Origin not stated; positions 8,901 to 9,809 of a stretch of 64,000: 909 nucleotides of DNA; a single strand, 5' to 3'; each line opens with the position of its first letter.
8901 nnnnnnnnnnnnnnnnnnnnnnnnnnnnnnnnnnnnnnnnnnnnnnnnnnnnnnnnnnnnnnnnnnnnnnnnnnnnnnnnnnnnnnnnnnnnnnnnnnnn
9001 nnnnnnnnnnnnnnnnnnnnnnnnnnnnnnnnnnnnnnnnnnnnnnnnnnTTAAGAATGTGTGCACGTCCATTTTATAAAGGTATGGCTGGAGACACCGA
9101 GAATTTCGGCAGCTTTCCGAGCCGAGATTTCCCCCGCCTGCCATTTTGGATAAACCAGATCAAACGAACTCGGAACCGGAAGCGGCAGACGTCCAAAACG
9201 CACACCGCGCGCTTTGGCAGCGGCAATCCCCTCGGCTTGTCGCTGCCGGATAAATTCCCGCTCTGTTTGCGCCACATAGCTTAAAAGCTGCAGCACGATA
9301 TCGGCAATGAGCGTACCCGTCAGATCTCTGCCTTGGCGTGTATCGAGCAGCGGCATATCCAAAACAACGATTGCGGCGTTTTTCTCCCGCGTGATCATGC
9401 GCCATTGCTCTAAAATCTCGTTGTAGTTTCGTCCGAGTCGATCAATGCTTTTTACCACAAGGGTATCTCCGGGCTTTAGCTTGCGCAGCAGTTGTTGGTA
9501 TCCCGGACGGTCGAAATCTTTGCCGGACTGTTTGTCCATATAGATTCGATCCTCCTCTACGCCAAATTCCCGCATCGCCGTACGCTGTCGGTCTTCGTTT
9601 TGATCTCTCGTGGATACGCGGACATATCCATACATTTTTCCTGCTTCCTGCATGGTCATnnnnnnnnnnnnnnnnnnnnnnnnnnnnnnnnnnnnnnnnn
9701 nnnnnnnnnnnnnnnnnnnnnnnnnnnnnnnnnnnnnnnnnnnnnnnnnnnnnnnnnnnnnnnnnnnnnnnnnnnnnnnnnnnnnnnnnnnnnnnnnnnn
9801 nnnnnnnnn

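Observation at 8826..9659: Candidate invertible promoter (inverton) beside a serine invertase, aimed at an AP2/Zn-ribbon gene and a giant SLH surface protein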

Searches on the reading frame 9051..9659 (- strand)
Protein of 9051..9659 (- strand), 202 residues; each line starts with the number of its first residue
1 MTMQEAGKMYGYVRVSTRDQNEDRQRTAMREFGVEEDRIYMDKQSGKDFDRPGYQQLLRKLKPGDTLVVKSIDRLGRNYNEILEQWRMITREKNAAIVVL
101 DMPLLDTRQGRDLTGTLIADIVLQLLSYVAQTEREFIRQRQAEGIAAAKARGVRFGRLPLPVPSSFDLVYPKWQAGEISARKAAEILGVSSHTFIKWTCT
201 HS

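Call 7: search_protein_families(library=pfam, proteins=[window:9051-9659:-])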
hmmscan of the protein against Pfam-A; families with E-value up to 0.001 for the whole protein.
window:9051-9659:- (202 aa): 1 family
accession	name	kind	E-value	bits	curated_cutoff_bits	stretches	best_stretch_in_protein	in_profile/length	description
PF00239.26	Resolvase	-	9.3e-34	117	23.3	1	10-153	2-144/145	Resolvase, N terminal domain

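Call 9: find_encoding_contigs(protein=window:9051-9659:-, flank=6000, max_places=10)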
Protein window:9051-9659:- (202 aa): no gene with exactly this product is on record in the collection.

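Call 15: find_related_loci(query=window:9051-9659:-, collection=genome_contigs, flank=5000)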
Query window:9051-9659:- (202 aa) in genome_contigs; peptide patterns used: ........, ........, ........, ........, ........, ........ (x = any residue, [..] = any of these).
600 stretches matched a pattern (row limit reached: there are more); 593 encode a relative of the query (tblastn E <= 1e-3); the best 80 are kept; 80 distinct loci.
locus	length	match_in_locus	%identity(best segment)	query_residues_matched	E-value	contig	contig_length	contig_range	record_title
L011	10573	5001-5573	75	8-198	7e-98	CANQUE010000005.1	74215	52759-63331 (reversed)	MAG: uncultured Oscillospiraceae bacterium isolate Lapin-008__bin67 genome assembly, contig: Lapin-008__NODE_424_length_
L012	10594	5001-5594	72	4-201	2e-97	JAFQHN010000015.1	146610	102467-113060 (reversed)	MAG: Bacillota bacterium isolate RGIG1825 Goat_Cecum-5__c446416, whole genome shotgun sequence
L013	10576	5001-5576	73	7-198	3e-94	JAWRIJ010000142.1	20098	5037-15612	MAG: Oscillospiraceae bacterium isolate RFS34 c_000000105657, whole genome shotgun sequence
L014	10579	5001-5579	72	10-202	3e-94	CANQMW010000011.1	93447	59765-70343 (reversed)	MAG: uncultured Oscillospiraceae bacterium isolate Lapin-012__bin81 genome assembly, contig: Lapin-012__NODE_459_length_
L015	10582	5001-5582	72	7-200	9e-94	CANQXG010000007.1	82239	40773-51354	MAG: uncultured Oscillospiraceae bacterium isolate Lapin-032__bin129 genome assembly, contig: Lapin-032__NODE_498_length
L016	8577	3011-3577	74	10-198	1e-92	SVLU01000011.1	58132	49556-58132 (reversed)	MAG: Oscillospiraceae bacterium isolate SIG495 NODE_12700_length_58132_cov_2.462926, whole genome shotgun sequence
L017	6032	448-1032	71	2-198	8e-93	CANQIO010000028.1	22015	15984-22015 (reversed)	MAG: uncultured Oscillospiraceae bacterium isolate Lapin-028__bin59 genome assembly, contig: Lapin-028__NODE_2578_length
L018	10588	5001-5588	72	7-202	1e-92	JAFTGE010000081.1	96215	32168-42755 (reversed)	MAG: Oscillospiraceae bacterium isolate RGIG3789 Roe_deer_Abomasum-5__c85767, whole genome shotgun sequence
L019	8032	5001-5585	73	8-202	2e-92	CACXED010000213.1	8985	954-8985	MAG: uncultured Ruminococcus sp. isolate RUG11171 genome assembly, contig: RUG11171_asm_213, whole genome shotgun sequen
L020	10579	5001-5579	74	5-198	1e-91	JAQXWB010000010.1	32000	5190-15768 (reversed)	MAG: Bacillota bacterium isolate SUG1575 k141_362283, whole genome shotgun sequence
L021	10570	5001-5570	73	8-197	2e-91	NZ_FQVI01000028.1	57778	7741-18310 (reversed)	Lactonifactor longoviformis DSM 17459, whole genome shotgun sequence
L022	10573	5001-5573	74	8-198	7e-91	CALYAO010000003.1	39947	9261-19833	MAG: uncultured Clostridia bacterium isolate E13__bin180 genome assembly, contig: E13__k127_1813176, whole genome shotgu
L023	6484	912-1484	73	8-198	2e-90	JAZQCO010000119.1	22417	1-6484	MAG: Candidatus Limivicinus sp. isolate T1900044637_TS20190103.MAGScoT_cleanbin_000130 SGB_1193_k141_1347835, whole geno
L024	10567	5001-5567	72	9-197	4e-90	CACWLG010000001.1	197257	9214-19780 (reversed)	MAG: Ruminococcaceae bacterium isolate RUG10684 genome assembly, contig: RUG10684_asm_1, whole genome shotgun sequence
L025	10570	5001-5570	72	9-198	1e-89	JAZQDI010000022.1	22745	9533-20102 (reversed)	MAG: Oscillospiraceae bacterium isolate T1900044636_TS20190102.MAGScoT_cleanbin_000075 SGB_1159_k141_420326, whole genom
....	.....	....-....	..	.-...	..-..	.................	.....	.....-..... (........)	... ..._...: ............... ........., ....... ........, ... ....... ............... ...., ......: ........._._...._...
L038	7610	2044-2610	69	10-198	4e-86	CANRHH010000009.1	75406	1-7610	MAG: uncultured Oscillospiraceae bacterium isolate Lapin-032__bin9 genome assembly, contig: Lapin-032__NODE_576_length_7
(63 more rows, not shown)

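Call 16: find_homologous_proteins(query=window:9051-9659:-)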
Query window:9051-9659:- (202 aa): 8000 proteins with E <= 0.001 among 8000 candidates; the best 120 are listed.
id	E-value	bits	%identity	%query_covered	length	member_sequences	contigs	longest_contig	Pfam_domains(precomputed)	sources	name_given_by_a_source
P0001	7.4e-126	435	99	99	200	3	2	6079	PF00239.27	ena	-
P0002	6.8e-101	354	81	95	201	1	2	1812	PF00239.27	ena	-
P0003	3.4e-98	345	79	95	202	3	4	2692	PF00239.27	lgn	-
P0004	7.7e-98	344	76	98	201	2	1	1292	PF00239.27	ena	-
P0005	2.0e-97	342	80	95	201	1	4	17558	PF00239.27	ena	-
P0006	3.2e-97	342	74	99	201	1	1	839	PF00239.27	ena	-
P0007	4.9e-97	341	76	96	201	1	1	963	PF00239.27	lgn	-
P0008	8.8e-97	340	74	99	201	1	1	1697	PF00239.27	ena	-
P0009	1.2e-96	340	76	99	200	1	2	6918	PF00239.27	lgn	-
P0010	1.7e-96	339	74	99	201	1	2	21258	PF00239.27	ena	-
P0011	2.0e-96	339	76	99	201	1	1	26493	PF00239.27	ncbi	-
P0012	2.2e-96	339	79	95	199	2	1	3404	PF00239.27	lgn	-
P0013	2.7e-96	339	78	97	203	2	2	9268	PF00239.27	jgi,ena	-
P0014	3.3e-96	338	78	94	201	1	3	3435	PF00239.27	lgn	-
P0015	3.6e-96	338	77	97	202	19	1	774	PF00239.27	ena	-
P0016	4.4e-96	338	76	99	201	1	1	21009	PF00239.27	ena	-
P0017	4.8e-96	338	76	99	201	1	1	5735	PF00239.27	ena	-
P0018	5.4e-96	338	75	98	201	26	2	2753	PF00239.27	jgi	-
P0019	6.3e-96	337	77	97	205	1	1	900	PF00239.27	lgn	-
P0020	6.9e-96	337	76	97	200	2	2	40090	PF00239.27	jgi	-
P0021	7.1e-96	337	77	97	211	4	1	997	PF00239.27,PF13384.13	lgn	-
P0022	9.0e-96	337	75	99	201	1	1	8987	PF00239.27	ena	-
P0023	9.1e-96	337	77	98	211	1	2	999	PF00239.27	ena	-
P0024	9.5e-96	337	75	98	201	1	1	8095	PF00239.27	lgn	-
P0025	1.1e-95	337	77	97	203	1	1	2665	PF00239.27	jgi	-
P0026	1.2e-95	337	78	94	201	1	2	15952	PF00239.27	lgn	-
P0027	1.2e-95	337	78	94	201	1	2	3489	PF00239.27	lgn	-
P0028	1.4e-95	336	75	96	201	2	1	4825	PF00239.27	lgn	-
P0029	1.6e-95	336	78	95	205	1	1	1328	PF00239.27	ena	-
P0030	1.6e-95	336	75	99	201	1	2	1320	PF00239.27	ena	-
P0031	1.7e-95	336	76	97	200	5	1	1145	PF00239.27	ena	-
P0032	2.4e-95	336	74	98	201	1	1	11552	PF00239.27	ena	-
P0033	2.6e-95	335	78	94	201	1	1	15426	PF00239.27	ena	-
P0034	2.7e-95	335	79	95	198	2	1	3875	PF00239.27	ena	-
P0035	3.0e-95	335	76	97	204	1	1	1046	PF00239.27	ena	-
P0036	3.1e-95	335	74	98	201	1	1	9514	PF00239.27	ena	-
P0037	3.7e-95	335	76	97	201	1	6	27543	PF00239.27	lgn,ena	-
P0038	3.8e-95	335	75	98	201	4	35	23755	PF00239.27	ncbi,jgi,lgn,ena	jgi:DNA invertase Pin-like site-specific DNA recombinase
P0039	3.8e-95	335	77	96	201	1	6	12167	PF00239.27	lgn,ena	-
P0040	4.0e-95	335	77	96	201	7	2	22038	PF00239.27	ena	-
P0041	4.3e-95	335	77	98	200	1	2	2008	PF00239.27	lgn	-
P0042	4.3e-95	335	77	96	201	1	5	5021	PF00239.27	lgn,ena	-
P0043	4.8e-95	335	74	98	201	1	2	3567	PF00239.27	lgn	-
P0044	5.0e-95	335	74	99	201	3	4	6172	PF00239.27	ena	-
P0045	5.2e-95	334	78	94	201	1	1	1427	PF00239.27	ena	-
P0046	7.3e-95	334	77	96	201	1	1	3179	PF00239.27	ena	-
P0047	7.4e-95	334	75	97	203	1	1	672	PF00239.27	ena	-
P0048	7.8e-95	334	74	98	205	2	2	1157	PF00239.27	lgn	-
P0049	8.0e-95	334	74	98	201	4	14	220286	PF00239.27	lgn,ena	-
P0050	8.6e-95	334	77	95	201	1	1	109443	PF00239.27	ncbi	-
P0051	9.2e-95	334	75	98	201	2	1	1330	PF00239.27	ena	-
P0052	1.2e-94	333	74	99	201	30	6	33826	PF00239.27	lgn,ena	-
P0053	1.3e-94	333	77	95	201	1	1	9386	PF00239.27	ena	-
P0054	1.4e-94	333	75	98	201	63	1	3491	PF00239.27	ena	-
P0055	1.9e-94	333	75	97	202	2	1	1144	PF00239.27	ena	-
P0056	2.6e-94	332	76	96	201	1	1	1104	PF00239.27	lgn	-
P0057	2.6e-94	332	74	99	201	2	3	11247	PF00239.27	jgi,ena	jgi:DNA invertase Pin-like site-specific DNA recombinase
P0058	2.7e-94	332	80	94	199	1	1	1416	PF00239.27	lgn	-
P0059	2.8e-94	332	74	97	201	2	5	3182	PF00239.27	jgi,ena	-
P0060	3.0e-94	332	74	98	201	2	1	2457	PF00239.27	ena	-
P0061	3.3e-94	332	78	95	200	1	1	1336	PF00239.27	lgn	-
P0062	3.7e-94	332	76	98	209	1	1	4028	PF00239.27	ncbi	-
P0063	4.3e-94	331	78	94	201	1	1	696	PF00239.27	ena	-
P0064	4.7e-94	331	77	97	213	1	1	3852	PF00239.27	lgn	-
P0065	4.7e-94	331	78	95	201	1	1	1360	PF00239.27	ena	-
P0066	5.2e-94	331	75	98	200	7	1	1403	PF00239.27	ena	-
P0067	5.4e-94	331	73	98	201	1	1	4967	PF00239.27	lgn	-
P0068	5.6e-94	331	78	94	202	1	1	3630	PF00239.27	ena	-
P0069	5.7e-94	331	74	98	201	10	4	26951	PF00239.27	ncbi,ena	-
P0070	6.0e-94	331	75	97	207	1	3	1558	PF00239.27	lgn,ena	-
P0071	6.3e-94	331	78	97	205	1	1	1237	PF00239.27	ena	-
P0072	6.7e-94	331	79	93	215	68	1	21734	PF00239.27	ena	-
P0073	6.9e-94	331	78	94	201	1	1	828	PF00239.27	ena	-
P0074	7.0e-94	331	73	98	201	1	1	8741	PF00239.27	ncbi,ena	-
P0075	7.0e-94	331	74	98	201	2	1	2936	PF00239.27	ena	-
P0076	7.5e-94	331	74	97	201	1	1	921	PF00239.27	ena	-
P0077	7.7e-94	331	76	95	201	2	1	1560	PF00239.27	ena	-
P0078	9.1e-94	330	75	99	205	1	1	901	PF00239.27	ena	-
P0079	9.7e-94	330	75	96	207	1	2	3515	PF00239.27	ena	-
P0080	9.8e-94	330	76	97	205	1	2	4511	PF00239.27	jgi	-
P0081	1.0e-93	330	76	95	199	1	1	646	PF00239.27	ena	-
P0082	1.1e-93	330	79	95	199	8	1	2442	PF00239.27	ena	-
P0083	1.3e-93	330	79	94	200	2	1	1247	PF00239.27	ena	-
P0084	1.7e-93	330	76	96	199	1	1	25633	PF00239.27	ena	-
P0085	1.8e-93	329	77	97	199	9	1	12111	PF00239.27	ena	-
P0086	1.9e-93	329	76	97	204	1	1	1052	PF00239.27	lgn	-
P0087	2.0e-93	329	77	95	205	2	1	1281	PF00239.27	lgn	-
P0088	2.2e-93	329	77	95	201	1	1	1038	PF00239.27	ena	-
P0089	2.4e-93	329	75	98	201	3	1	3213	PF00239.27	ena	-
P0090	2.9e-93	329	77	94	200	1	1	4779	PF00239.27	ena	-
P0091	3.3e-93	329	75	97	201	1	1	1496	PF00239.27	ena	-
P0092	3.5e-93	329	79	94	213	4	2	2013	PF00239.27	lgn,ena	-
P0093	3.7e-93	328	74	97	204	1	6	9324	PF00239.27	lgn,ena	-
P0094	4.3e-93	328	76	97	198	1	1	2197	PF00239.27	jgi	-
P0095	4.8e-93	328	76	97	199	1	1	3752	PF00239.27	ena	-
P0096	4.9e-93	328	77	96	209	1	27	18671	PF00239.27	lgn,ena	-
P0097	5.1e-93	328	75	96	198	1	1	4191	PF00239.27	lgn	-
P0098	5.8e-93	328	76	98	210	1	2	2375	PF00239.27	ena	-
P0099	6.4e-93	328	75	97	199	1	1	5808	PF00239.27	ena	-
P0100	7.0e-93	328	75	97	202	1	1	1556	PF00239.27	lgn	-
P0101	7.4e-93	327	73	98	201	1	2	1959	PF00239.27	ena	-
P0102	7.7e-93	327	76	96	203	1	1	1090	PF00239.27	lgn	-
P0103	9.7e-93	327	75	96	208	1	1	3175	PF00239.27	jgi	-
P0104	9.8e-93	327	76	95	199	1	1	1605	PF00239.27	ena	-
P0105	1.1e-92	327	77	96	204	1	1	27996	PF00239.27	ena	-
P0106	1.1e-92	327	79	95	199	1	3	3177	PF00239.27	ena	-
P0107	1.1e-92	327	76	94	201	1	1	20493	PF00239.27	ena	-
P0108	1.1e-92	327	76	95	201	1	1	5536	PF00239.27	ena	-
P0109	1.2e-92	327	78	95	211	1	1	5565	PF00239.27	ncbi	-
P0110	1.3e-92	327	76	94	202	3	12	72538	PF00239.27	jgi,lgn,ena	-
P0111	1.4e-92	327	78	93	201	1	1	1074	PF00239.27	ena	-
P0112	1.4e-92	327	76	95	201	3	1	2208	PF00239.27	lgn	-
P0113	1.5e-92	326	74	97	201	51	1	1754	PF00239.27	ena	-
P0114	1.5e-92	326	76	96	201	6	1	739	PF00239.27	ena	-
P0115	1.5e-92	326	76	97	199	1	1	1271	PF00239.27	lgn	-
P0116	1.6e-92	326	75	96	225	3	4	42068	PF00239.27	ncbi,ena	-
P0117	1.8e-92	326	75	95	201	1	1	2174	PF00239.27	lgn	-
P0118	2.0e-92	326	76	96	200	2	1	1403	PF00239.27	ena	-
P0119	2.4e-92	326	77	96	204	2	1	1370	PF00239.27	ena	-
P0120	2.6e-92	326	77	96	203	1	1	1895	PF00239.27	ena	-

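Call 21: find_encoding_contigs(protein=window:9051-9653:-, flank=3000, max_places=10)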
Protein window:9051-9653:- (200 aa): 24 contigs read that carry it; 10 places shown.
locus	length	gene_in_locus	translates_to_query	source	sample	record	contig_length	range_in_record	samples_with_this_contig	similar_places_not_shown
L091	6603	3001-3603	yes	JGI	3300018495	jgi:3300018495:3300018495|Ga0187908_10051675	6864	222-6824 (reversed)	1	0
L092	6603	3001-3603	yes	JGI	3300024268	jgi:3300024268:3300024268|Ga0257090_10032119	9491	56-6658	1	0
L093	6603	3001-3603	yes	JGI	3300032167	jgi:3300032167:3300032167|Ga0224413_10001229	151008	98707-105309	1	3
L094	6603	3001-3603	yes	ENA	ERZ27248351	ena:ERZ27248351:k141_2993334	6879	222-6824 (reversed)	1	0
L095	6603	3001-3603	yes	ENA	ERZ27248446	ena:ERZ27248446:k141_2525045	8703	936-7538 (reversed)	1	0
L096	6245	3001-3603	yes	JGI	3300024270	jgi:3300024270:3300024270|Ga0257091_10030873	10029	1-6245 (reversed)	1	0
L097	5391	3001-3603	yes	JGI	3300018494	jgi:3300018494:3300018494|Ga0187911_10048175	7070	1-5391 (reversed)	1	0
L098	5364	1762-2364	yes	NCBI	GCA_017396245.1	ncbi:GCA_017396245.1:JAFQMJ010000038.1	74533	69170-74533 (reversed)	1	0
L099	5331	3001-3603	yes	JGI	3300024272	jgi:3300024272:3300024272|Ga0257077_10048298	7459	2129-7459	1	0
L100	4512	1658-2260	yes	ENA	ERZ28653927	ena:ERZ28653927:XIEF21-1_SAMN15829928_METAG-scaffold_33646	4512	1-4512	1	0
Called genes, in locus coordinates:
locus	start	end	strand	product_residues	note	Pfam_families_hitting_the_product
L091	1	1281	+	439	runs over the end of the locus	?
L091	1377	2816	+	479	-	-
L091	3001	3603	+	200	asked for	PF00239:Resolvase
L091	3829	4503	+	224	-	-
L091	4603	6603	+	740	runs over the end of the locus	?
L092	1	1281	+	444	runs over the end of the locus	?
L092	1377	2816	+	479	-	-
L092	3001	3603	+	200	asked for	PF00239:Resolvase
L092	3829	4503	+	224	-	-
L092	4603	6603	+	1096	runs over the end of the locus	PF00395:SLH, PF09479:Flg_new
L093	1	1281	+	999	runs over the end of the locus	PF00005:ABC_tran, PF02687:FtsX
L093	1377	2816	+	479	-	-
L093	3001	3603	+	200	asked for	PF00239:Resolvase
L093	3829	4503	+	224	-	-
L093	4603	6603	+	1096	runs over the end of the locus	PF00395:SLH, PF09479:Flg_new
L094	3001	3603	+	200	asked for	PF00239:Resolvase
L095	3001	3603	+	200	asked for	PF00239:Resolvase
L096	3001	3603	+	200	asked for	PF00239:Resolvase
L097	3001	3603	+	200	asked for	PF00239:Resolvase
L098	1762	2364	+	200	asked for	PF00239:Resolvase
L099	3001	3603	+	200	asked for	PF00239:Resolvase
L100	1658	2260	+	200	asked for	PF00239:Resolvase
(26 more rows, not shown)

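Call 23: search_protein_families(library=pfam, proteins=[window:9051-9659:-], max_evalue=1)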
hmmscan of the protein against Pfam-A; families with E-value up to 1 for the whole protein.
window:9051-9659:- (202 aa): 6 families
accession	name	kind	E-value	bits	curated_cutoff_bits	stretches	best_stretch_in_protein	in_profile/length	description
PF00239.26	Resolvase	-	9.3e-34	117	23.3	1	10-153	2-144/145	Resolvase, N terminal domain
PF18024.7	HTH_50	-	0.026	14.6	27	1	179-193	25-39/50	Helix-turn-helix domain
PF03683.19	UPF0175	-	0.039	14.1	27.9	1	174-196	30-52/75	Uncharacterised protein family (UPF0175)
PF13384.12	HTH_23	-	0.1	12.9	24.6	1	178-197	18-37/50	Homeodomain-like domain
PF18966.5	Lipoprotein_23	-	0.13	12.9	25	0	6-39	76-108/179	Uncharacterised lipoprotein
PF15300.11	INT_SG_DDX_CT_C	-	0.13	12.3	27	1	67-85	9-27/63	INTS6/SAGE1/DDX26B/CT45 C-terminus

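Call 24: search_protein_families(library=ncbifam, proteins=[window:9051-9659:-], max_evalue=0.01)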
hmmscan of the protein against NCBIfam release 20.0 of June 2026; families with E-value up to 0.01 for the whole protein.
window:9051-9659:- (202 aa): 6 families
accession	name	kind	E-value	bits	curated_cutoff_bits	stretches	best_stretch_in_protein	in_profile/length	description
NF041201.1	recomb_XisF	equivalog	2e-16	60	375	1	10-149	2-137/465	fdxN element excision recombinase XisF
NF009949.0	PRK13413.1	equivalog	1e-14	54.7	272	1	9-168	2-158/203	master DNA invertase Mpi family serine-type recombinase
NF033518.0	transpos_IS607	equivalog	2.9e-09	36.7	110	1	4-102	51-154/187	IS607 family transposase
NF047344.1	SCCmet_CcrA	equivalog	4e-06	26.2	700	1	9-101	4-103/442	cassette chromosome recombinase CcrA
NF047343.1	SCCmet_CcrB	equivalog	4.7e-05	22.2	900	1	8-160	8-163/542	cassette chromosome recombinase CcrB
NF049883.1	resolv_YneB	equivalog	0.001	18.6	175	1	15-83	8-86/211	YneB family resolvase-like protein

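Call 25: search_protein_families(library=phrogs, proteins=[window:9051-9659:-], max_evalue=0.01)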
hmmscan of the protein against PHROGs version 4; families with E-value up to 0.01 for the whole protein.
window:9051-9659:- (202 aa): 4 families
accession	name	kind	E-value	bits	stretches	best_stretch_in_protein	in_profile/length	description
phrog_125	-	DNA, RNA and nucleotide metabolism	1.1e-56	193.2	1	3-196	16-198/254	DNA invertase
phrog_95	-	integration and excision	1.1e-21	78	1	3-155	84-240/651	integrase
phrog_8275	-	DNA, RNA and nucleotide metabolism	2.3e-11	44.4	1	10-59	3-50/51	DNA invertase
phrog_6620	-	integration and excision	3.4e-08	34.3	1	5-119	54-170/201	transposase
